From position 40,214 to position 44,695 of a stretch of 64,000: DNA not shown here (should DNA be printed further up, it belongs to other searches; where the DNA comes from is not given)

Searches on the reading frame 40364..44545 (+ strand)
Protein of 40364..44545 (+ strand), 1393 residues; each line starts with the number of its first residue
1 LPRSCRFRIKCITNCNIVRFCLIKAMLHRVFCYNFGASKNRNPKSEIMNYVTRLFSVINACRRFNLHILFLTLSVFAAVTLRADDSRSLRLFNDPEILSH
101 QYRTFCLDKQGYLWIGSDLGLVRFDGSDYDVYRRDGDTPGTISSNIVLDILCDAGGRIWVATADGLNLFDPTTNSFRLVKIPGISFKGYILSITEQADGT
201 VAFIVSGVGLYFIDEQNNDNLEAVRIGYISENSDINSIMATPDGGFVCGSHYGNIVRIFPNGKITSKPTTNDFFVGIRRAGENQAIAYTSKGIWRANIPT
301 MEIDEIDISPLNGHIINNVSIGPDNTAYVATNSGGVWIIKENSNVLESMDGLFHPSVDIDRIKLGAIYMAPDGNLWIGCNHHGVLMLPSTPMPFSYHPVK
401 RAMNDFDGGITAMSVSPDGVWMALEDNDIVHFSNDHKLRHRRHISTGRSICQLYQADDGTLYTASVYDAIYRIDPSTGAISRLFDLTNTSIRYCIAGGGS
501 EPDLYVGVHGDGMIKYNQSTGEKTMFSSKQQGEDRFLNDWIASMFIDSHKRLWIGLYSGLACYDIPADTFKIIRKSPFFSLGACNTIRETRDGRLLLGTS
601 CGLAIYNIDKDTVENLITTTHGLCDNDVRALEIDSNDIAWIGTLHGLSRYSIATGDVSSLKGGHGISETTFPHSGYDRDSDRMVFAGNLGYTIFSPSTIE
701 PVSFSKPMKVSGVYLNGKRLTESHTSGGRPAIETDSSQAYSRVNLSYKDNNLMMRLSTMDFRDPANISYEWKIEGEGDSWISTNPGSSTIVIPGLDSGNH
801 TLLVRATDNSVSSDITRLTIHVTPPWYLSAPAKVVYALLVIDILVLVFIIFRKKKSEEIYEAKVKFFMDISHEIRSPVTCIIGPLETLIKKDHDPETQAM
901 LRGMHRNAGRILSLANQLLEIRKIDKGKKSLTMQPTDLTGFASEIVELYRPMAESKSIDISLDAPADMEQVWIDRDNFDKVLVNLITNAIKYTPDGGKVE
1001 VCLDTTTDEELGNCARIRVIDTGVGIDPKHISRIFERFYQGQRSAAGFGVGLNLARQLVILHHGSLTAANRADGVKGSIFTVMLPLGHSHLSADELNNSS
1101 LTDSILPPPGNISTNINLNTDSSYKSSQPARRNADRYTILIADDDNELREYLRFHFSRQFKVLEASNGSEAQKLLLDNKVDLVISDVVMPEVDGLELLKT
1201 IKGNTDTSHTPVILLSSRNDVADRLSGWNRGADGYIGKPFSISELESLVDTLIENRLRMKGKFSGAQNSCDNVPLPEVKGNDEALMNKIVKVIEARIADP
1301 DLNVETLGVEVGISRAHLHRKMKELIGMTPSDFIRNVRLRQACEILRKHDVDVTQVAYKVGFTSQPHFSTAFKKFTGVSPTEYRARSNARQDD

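Call 18: search_protein_families(library=pfam, proteins=[window:40364-44545:+], max_evalue=0.001)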
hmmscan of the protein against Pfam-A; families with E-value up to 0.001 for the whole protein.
window:40364-44545:+ (1393 aa): 8 families
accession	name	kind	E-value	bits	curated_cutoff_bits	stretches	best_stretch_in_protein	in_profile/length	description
PF12833.13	HTH_18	-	6.6e-25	87.6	33.6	1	1310-1386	4-80/80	Helix-turn-helix domain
PF02518.31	HATPase_c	-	4.2e-24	85.6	26.4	1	974-1087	2-110/111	Histidine kinase-, DNA gyrase B-, and HSP90-like ATPase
PF00072.30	Response_reg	-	1.3e-23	83.7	30.2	1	1139-1249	1-110/111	Response regulator receiver domain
PF00165.29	HTH_AraC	-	2.5e-19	69.3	26.6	2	1346-1384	1-41/42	Bacterial regulatory helix-turn-helix proteins, AraC family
PF07494.17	Reg_prop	-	1.5e-17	61.9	20.4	0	99-118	4-23/24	Two component regulator propeller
PF00512.31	HisKA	-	4e-11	43.2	26.9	1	863-927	2-66/66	His Kinase A (phospho-acceptor) domain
PF07495.19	Y_Y_Y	-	1.8e-08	34.6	26.6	1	761-822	2-64/65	Y_Y_Y domain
PF08450.18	SGL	-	1.6e-06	28.4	26.3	0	587-662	46-122/246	SMP-30/Gluconolactonase/LRE-like region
